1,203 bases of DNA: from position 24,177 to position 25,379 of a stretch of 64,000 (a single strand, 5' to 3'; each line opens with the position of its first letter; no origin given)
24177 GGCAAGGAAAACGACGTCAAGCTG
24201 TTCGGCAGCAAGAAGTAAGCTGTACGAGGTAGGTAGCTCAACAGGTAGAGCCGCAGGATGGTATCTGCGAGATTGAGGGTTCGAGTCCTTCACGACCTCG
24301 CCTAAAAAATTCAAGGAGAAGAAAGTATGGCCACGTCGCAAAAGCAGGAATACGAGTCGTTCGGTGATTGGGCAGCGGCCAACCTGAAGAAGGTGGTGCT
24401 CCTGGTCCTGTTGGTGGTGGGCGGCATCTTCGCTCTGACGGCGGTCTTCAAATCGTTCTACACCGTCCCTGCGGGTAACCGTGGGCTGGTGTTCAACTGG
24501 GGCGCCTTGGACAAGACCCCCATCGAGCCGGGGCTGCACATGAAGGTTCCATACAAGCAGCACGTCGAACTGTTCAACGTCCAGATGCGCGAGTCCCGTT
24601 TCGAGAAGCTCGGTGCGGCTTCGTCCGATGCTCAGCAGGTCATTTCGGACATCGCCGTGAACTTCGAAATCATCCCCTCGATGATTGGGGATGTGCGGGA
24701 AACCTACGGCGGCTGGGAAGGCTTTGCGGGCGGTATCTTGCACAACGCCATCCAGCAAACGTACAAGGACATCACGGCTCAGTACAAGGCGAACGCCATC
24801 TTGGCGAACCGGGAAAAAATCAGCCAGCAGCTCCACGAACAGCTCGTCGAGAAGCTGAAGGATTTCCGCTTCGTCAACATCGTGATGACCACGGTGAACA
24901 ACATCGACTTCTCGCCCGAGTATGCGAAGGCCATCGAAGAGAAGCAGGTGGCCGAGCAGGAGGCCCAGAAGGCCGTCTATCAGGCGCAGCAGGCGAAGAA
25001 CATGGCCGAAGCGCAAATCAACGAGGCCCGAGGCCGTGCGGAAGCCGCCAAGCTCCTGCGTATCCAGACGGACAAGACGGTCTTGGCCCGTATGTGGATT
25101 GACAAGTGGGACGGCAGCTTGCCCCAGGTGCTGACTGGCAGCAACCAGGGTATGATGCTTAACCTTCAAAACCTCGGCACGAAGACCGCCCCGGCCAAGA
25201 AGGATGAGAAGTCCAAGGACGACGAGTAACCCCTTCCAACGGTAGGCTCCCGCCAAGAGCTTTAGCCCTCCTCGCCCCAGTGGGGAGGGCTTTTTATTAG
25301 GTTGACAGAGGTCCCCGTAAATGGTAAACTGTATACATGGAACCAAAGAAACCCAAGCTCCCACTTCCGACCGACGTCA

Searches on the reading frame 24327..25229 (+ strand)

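Call 20: search_protein_families(library=phrogs, proteins=[window:24327-25229:+], max_evalue=0.001)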
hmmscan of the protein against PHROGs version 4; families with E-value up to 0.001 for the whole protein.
window:24327-25229:+ (300 aa): 2 families
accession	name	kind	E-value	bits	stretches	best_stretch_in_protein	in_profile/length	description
phrog_200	-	other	2.8e-47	162.6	1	16-296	76-375/379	lipoprotein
phrog_11227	-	other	0.00015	22.7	1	197-262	44-108/138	protease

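Call 64: search_protein_families(library=pfam, proteins=[window:24327-25229:+], max_evalue=0.01)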
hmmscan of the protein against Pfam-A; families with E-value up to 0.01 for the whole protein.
window:24327-25229:+ (300 aa): 1 family
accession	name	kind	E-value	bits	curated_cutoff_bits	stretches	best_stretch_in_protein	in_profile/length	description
PF01145.31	Band_7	-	1.7e-31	110.1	23.6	1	46-223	2-175/176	SPFH domain / Band 7 family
